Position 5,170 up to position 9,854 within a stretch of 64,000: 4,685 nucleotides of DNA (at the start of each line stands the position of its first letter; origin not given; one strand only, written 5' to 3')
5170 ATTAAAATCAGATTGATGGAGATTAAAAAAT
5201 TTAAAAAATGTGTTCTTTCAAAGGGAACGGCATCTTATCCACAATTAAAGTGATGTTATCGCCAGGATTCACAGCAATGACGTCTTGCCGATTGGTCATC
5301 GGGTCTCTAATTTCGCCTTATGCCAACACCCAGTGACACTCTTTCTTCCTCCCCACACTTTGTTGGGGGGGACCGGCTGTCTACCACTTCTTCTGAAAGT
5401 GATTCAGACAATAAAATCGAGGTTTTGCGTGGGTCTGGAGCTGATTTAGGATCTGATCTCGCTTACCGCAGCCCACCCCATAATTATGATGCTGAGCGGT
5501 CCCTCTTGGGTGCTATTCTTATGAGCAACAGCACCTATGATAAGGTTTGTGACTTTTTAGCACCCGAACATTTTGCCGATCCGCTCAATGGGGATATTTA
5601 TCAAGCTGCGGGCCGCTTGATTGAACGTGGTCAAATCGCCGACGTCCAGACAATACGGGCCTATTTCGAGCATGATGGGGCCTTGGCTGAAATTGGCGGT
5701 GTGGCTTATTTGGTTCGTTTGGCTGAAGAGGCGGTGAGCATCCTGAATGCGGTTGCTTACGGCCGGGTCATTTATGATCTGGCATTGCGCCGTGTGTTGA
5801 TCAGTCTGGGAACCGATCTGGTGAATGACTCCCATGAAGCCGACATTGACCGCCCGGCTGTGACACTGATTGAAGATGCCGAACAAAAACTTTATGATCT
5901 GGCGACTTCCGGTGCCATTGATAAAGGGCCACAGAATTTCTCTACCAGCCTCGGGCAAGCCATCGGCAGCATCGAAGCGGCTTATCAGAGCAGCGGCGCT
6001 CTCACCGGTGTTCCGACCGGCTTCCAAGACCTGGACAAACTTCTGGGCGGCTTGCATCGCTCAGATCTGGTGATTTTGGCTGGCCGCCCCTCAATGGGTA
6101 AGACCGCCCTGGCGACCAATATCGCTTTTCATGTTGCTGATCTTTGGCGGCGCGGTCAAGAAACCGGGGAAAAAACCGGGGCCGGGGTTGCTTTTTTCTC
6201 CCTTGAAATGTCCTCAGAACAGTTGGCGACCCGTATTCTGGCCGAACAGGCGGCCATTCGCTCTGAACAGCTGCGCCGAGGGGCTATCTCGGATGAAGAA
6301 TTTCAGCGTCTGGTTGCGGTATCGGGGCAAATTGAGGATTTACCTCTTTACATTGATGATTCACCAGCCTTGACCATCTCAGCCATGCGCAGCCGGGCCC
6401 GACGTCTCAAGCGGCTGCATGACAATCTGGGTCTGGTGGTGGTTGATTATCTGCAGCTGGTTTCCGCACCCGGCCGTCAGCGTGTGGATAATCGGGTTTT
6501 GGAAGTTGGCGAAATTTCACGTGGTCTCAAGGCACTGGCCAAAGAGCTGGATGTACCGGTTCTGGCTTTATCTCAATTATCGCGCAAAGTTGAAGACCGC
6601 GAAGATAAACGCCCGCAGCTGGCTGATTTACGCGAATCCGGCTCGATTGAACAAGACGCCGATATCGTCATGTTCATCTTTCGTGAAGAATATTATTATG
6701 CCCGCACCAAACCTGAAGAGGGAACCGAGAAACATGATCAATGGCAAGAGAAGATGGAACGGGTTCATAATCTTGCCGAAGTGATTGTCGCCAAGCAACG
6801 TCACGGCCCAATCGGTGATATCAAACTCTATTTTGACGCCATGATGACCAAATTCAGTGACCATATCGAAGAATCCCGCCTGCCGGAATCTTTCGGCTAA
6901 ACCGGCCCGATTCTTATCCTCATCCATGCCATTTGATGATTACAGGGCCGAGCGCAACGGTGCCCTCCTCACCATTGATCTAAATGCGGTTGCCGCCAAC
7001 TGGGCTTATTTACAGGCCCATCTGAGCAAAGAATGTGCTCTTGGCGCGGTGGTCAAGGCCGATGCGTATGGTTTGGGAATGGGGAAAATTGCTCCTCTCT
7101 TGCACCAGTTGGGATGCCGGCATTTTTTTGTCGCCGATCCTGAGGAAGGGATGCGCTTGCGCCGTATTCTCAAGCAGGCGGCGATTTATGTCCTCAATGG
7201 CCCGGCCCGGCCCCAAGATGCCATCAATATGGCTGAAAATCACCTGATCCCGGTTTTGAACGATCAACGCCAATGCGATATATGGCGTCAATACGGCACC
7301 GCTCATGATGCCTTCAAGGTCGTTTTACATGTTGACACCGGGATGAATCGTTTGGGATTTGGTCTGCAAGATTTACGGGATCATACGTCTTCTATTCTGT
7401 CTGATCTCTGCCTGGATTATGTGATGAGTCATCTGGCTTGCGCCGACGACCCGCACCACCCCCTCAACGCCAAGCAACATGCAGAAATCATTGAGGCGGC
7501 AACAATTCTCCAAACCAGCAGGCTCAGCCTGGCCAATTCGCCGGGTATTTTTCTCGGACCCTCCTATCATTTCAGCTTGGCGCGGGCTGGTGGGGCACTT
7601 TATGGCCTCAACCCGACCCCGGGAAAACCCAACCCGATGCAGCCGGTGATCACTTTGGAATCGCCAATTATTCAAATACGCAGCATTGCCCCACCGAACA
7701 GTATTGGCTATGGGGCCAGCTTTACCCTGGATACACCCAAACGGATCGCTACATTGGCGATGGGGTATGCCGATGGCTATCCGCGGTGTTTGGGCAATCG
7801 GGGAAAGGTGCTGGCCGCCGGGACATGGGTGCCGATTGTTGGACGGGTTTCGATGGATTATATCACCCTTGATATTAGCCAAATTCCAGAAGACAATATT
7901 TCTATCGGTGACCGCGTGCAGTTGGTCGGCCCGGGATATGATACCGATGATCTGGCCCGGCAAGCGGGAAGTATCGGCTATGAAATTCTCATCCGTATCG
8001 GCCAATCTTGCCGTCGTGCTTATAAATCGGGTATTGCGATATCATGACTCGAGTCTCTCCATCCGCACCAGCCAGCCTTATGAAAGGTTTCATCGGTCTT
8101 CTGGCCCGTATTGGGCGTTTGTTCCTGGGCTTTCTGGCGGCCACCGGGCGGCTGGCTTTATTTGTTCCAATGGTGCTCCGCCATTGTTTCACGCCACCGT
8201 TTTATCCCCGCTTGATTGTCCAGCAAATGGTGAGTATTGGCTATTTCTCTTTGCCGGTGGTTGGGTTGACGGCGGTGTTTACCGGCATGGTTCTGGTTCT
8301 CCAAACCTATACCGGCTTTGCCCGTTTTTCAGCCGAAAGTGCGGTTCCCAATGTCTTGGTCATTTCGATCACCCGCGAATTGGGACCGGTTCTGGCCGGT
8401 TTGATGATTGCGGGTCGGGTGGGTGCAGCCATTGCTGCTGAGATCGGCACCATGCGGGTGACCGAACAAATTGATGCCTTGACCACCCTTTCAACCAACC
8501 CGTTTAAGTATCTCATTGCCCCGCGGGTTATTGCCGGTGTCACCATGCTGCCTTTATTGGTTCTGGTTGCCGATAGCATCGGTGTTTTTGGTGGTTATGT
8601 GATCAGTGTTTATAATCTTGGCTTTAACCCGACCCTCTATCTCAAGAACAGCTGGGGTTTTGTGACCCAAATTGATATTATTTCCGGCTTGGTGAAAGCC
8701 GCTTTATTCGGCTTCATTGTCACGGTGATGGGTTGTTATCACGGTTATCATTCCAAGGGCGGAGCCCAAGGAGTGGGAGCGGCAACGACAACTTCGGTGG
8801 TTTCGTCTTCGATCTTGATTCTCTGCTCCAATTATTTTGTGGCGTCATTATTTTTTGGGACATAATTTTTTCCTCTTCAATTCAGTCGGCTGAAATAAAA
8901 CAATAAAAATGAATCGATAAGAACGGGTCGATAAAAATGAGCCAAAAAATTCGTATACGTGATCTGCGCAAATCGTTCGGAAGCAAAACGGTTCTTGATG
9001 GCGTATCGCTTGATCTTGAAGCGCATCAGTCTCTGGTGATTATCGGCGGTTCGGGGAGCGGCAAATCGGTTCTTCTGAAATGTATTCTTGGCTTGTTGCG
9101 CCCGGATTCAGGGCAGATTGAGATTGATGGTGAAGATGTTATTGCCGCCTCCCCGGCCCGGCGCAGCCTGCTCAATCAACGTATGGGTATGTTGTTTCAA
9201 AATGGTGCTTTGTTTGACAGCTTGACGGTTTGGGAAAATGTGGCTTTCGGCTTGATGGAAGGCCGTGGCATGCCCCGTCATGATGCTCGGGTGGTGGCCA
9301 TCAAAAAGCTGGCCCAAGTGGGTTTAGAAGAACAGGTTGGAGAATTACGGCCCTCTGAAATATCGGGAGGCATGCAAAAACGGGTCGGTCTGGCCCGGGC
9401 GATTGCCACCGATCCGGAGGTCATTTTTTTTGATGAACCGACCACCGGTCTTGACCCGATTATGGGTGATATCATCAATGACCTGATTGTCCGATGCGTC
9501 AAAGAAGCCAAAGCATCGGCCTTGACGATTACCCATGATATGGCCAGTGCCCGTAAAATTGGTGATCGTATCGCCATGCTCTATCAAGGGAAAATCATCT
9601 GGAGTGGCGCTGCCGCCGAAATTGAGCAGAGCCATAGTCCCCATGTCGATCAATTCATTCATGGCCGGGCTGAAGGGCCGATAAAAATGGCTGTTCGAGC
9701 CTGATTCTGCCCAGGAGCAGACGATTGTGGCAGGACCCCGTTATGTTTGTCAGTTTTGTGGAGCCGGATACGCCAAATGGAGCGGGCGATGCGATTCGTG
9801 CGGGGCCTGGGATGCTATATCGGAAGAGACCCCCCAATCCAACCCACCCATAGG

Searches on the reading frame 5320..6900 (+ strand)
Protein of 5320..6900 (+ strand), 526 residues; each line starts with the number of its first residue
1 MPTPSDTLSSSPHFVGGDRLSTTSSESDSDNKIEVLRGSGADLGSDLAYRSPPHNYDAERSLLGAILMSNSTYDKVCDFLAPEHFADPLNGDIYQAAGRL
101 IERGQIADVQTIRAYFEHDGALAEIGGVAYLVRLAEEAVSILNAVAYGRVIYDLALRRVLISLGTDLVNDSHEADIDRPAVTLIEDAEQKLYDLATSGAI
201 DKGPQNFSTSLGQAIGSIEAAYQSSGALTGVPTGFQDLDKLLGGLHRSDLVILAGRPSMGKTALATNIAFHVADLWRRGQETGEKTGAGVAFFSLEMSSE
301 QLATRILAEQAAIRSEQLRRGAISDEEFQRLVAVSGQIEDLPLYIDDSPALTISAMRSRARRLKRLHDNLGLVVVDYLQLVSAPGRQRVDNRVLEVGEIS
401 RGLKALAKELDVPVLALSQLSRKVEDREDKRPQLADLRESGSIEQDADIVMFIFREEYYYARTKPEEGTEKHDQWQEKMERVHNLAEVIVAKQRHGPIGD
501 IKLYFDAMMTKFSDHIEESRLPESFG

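Call 40: search_protein_families(library=pfam, proteins=[window:5320-6900:+], max_evalue=0.000001)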
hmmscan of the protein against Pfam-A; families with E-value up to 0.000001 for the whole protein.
window:5320-6900:+ (526 aa): 3 families
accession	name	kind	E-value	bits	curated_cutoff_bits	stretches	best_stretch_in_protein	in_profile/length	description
PF03796.21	DnaB_C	-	1.1e-103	346.5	27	1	230-514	1-255/255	DnaB-like helicase C terminal domain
PF00772.26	DnaB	-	4.9e-27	94.4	23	1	52-153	2-103/103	DnaB-like helicase N terminal domain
PF13481.12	AAA_25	-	4.5e-18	66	27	1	235-420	19-190/195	AAA domain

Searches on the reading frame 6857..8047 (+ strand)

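Call 40: search_protein_families(library=pfam, proteins=[window:6857-8047:+], max_evalue=0.000001)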
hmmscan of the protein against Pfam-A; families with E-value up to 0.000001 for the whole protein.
window:6857-8047:+ (396 aa): 2 families
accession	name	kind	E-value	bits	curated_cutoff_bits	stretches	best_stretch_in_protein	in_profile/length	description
PF01168.26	Ala_racemase_N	-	4.4e-53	180.7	24.1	1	40-253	1-220/220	Alanine racemase, N-terminal domain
PF00842.27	Ala_racemase_C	-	4.8e-38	130.1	25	1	264-389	1-127/127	Alanine racemase, C-terminal domain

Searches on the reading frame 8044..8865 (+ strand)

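Call 40: search_protein_families(library=pfam, proteins=[window:8044-8865:+], max_evalue=0.000001)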
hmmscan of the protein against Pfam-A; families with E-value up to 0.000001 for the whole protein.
window:8044-8865:+ (273 aa): 1 family
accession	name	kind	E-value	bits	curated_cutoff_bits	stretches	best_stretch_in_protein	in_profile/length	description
PF02405.21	MlaE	-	3.2e-78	262.6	22.5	1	58-268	1-211/212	Permease MlaE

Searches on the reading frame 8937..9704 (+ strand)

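Call 40: search_protein_families(library=pfam, proteins=[window:8937-9704:+], max_evalue=0.000001)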
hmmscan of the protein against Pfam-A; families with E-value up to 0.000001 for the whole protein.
window:8937-9704:+ (255 aa): 2 families
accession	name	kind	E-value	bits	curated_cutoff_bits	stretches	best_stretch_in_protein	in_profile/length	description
PF00005.33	ABC_tran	-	7.1e-34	117.8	25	1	20-170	1-137/137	ABC transporter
PF13304.12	AAA_21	-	7.8e-10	39.7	27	0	134-193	230-288/304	AAA domain, putative AbiEii toxin, Type IV TA system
